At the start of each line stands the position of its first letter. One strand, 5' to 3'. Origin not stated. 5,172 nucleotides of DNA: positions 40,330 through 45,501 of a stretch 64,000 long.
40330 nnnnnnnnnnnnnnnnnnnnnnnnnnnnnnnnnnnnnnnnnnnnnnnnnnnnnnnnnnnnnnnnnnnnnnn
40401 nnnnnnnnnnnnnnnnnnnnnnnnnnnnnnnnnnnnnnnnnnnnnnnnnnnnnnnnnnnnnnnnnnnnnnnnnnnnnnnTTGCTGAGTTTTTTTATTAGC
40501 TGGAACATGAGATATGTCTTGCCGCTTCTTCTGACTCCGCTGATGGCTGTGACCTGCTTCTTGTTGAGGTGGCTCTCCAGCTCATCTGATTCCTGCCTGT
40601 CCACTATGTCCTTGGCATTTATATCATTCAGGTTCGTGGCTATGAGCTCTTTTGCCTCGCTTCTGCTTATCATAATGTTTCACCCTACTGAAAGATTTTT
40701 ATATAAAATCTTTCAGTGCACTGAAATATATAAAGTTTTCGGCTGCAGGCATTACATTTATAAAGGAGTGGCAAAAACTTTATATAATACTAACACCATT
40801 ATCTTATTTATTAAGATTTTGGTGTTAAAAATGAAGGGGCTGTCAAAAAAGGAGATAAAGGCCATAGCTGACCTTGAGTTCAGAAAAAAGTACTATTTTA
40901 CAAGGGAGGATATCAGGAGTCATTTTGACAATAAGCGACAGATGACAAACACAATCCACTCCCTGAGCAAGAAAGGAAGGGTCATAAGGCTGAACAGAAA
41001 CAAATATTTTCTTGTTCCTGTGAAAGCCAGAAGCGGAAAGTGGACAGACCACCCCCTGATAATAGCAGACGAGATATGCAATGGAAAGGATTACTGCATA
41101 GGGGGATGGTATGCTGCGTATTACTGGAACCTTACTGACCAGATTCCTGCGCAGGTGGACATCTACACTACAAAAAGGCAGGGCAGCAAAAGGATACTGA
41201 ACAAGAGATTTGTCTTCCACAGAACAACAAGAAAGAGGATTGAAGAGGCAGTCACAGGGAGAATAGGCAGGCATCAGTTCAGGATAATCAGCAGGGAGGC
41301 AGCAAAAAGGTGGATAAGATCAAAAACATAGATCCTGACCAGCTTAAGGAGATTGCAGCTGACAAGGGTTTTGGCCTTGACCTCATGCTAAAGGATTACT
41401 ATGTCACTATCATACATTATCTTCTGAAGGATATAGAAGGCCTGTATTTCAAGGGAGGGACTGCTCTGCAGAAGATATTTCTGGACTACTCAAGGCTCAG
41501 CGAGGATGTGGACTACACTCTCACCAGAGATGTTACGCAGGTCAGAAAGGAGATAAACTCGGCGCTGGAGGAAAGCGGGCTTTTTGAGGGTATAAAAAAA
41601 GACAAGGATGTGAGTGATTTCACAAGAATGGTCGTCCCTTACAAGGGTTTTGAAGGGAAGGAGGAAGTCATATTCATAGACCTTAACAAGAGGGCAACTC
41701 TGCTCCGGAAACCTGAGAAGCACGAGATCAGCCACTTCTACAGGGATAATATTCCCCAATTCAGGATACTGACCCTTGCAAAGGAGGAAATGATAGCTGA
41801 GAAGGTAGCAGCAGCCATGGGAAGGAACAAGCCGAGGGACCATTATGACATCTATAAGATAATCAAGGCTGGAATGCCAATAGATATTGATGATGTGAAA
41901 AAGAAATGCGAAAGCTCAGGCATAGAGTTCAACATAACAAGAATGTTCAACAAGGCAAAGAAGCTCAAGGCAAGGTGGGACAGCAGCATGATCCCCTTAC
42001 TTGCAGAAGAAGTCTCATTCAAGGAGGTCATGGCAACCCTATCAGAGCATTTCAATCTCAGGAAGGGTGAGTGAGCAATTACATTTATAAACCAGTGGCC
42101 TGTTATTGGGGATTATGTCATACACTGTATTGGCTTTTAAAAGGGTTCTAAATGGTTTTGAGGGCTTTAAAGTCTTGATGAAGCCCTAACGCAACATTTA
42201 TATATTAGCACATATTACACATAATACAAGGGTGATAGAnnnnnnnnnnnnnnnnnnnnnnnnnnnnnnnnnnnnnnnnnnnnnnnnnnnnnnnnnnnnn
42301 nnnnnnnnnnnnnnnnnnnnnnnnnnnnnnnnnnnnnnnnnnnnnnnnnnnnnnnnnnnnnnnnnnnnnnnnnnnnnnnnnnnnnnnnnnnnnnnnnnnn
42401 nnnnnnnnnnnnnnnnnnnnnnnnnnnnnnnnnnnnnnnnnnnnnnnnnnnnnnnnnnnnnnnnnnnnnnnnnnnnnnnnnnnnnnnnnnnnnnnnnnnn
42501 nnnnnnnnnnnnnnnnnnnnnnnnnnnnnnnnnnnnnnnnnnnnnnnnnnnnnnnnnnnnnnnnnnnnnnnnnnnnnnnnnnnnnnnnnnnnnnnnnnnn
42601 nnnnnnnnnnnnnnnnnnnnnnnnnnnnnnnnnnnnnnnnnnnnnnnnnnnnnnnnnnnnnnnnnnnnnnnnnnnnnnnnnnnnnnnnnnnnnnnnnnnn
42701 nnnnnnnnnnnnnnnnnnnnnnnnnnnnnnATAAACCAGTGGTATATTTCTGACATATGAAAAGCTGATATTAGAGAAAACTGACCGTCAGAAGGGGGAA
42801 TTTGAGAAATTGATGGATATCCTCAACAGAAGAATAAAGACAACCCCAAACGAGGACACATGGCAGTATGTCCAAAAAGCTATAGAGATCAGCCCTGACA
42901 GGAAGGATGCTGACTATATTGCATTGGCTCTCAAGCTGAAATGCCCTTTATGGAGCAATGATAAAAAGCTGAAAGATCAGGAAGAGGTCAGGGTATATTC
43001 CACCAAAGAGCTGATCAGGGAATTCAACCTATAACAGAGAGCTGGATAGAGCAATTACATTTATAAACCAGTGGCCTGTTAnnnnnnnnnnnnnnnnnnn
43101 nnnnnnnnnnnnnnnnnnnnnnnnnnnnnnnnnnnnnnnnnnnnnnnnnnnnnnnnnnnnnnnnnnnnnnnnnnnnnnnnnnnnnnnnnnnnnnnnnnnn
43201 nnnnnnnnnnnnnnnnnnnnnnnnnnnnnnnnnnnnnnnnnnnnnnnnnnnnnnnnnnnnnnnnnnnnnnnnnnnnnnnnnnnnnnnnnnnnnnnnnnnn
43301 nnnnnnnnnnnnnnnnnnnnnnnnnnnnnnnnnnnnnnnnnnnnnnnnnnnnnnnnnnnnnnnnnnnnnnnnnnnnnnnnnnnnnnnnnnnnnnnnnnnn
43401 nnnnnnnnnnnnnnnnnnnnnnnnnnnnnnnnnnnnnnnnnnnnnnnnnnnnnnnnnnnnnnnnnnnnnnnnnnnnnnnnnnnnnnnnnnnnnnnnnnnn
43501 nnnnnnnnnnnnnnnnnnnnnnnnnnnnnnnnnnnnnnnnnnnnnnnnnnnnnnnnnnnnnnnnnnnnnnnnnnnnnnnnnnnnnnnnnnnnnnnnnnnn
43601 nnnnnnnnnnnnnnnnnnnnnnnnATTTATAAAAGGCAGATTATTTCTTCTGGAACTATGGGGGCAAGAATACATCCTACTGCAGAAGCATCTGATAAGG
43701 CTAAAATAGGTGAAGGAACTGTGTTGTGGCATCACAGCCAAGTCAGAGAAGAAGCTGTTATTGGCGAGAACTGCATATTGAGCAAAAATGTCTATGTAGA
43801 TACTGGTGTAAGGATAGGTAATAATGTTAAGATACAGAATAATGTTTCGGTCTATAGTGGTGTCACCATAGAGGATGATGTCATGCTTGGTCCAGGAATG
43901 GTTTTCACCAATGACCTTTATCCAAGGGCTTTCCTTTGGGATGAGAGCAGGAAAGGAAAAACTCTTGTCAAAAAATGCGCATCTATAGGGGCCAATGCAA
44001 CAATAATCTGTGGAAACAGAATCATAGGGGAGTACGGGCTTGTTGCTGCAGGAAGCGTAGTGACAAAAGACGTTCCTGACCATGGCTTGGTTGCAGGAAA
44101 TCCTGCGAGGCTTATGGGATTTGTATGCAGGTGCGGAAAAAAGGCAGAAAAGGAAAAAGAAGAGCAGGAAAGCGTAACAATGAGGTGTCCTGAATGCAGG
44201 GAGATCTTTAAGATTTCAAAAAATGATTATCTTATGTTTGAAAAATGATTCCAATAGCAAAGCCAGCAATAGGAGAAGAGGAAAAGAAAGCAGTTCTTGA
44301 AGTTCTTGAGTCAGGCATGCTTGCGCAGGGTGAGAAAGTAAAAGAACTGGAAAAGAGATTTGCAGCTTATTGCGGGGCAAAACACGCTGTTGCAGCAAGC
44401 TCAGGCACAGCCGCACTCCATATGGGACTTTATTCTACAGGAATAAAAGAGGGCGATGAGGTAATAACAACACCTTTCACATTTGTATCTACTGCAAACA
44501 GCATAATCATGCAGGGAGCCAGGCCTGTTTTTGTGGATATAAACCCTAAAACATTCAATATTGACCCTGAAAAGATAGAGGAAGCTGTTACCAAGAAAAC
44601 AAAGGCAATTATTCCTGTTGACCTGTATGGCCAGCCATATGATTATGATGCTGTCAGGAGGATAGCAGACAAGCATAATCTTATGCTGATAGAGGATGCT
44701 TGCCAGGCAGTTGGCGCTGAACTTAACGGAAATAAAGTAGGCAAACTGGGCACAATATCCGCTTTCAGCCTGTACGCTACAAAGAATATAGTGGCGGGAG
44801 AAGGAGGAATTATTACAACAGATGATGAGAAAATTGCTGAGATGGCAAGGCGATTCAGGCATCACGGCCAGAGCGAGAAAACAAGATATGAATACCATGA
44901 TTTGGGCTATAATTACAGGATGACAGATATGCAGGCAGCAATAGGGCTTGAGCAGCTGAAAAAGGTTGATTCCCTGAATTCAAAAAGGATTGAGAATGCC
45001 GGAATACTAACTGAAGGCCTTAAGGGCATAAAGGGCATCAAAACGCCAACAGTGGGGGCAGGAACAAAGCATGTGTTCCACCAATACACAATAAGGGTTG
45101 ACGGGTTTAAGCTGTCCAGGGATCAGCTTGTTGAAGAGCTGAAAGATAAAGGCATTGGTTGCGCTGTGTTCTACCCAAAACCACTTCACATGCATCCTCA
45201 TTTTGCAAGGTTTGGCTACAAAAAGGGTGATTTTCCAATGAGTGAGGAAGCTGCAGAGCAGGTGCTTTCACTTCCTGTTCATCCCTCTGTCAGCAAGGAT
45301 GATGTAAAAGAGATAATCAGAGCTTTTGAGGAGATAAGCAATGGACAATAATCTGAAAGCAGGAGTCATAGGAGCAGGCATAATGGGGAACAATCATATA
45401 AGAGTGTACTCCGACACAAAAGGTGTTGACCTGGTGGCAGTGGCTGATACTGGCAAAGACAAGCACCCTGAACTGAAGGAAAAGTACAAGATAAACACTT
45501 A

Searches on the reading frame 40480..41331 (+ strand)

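Call 48: search_protein_families(library=pfam, proteins=[window:40480-41331:+], max_evalue=0.01)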
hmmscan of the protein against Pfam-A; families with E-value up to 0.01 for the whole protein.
window:40480-41331:+ (283 aa): 1 family
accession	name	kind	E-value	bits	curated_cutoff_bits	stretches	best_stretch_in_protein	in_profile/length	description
PF13338.12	AbiEi_4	-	0.00011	22.6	25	1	131-176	5-46/49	Transcriptional regulator, AbiEi antitoxin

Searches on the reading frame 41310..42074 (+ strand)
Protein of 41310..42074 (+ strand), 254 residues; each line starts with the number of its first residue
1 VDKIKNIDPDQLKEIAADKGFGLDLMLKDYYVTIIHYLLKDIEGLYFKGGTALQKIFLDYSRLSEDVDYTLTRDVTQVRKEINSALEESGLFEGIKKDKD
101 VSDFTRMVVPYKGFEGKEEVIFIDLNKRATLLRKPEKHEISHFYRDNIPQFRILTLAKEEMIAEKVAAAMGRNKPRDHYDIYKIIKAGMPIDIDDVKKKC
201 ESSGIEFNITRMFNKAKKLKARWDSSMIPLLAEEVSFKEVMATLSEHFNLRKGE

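Call 48: search_protein_families(library=pfam, proteins=[window:41310-42074:+], max_evalue=0.01)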
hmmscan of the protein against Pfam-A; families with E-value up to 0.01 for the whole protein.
window:41310-42074:+ (254 aa): 1 family
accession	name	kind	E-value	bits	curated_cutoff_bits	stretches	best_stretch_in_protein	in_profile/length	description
PF08843.17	AbiEii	-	8.1e-26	91.8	22.5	1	43-240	13-235/238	Nucleotidyl transferase AbiEii toxin, Type IV TA system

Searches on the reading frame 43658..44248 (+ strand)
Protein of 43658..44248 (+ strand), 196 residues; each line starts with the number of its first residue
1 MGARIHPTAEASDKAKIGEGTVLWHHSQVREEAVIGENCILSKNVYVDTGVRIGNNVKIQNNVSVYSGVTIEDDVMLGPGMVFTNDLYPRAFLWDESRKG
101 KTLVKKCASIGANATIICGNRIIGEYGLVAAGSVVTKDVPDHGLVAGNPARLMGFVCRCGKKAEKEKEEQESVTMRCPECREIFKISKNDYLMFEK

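Call 12: search_protein_families(library=pfam, proteins=[window:43658-44248:+], max_evalue=0.001)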
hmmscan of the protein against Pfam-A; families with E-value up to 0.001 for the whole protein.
window:43658-44248:+ (196 aa): 5 families
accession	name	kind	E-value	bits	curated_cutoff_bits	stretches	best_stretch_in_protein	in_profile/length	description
PF00132.30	Hexapep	-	3.5e-18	64.9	27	2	50-80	1-31/36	Bacterial transferase hexapeptide (six repeats)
PF25084.1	LbH_EIF2B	-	2.2e-09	37.7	54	1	7-85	14-95/105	EIF2B subunit epsilon LbH domain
PF14602.12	Hexapep_2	-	1.6e-07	31.3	27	1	34-66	3-33/34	Hexapeptide repeat of succinyl-transferase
PF25087.1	GMPPB_C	-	2.9e-06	27.4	39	1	43-96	3-55/110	GMPPB C-terminal domain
PF25247.1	LbH_GLGC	-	0.00042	20.7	27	0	30-75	71-115/135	GLGC left-handed parallel beta-helix domain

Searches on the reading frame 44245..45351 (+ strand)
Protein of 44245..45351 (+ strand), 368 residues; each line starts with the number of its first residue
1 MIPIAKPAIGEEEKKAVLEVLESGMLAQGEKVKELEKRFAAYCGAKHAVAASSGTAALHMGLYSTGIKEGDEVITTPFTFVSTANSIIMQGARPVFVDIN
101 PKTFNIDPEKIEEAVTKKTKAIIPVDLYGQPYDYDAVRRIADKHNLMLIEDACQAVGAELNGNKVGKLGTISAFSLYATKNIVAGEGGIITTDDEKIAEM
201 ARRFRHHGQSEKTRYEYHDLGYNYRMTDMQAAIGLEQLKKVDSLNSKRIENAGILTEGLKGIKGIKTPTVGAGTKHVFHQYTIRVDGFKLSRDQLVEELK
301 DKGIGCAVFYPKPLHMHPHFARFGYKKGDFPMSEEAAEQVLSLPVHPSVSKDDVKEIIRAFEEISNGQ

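Call 12: search_protein_families(library=pfam, proteins=[window:44245-45351:+], max_evalue=0.001)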
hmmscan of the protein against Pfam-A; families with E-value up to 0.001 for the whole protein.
window:44245-45351:+ (368 aa): 4 families
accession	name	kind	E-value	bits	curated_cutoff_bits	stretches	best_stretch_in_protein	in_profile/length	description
PF01041.23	DegT_DnrJ_EryC1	-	5.7e-137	457.2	19.8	1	8-361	2-359/360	DegT/DnrJ/EryC1/StrS aminotransferase family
PF01212.27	Beta_elim_lyase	-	6.4e-09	36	27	1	27-265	29-271/288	Beta-eliminating lyase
PF00155.27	Aminotran_1_2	-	1.7e-08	34.5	19.7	1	32-123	44-151/361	Aminotransferase class I and II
PF01053.26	Cys_Met_Meta_PP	-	3.6e-08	32.8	27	1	33-166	55-188/381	Cys/Met metabolism PLP-dependent enzyme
